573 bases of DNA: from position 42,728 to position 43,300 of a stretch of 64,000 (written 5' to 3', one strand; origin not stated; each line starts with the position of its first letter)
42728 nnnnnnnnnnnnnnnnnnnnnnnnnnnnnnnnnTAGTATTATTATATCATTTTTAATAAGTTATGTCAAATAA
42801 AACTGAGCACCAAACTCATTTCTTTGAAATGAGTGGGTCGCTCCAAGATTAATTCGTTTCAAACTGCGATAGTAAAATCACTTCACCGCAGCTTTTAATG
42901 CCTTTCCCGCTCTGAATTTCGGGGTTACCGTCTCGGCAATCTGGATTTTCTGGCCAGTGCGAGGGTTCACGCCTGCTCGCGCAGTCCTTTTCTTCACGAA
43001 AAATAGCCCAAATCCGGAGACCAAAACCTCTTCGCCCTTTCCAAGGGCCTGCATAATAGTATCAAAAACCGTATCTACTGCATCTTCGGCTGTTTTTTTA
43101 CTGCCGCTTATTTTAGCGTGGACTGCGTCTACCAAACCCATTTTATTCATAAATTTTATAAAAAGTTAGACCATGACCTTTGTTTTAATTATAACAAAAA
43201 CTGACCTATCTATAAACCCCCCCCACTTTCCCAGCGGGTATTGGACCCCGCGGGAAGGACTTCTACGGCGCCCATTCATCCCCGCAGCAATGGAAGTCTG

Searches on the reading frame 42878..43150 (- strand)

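Call 41: search_protein_families(library=pfam, proteins=[window:42878-43150:-], max_evalue=0.01)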
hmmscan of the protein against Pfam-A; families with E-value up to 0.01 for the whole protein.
window:42878-43150:- (90 aa): 1 family
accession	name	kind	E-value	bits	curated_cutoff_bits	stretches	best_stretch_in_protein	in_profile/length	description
PF00216.26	Bac_DNA_binding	-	4.3e-28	97.8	22.4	1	1-90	1-90/90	Bacterial DNA-binding protein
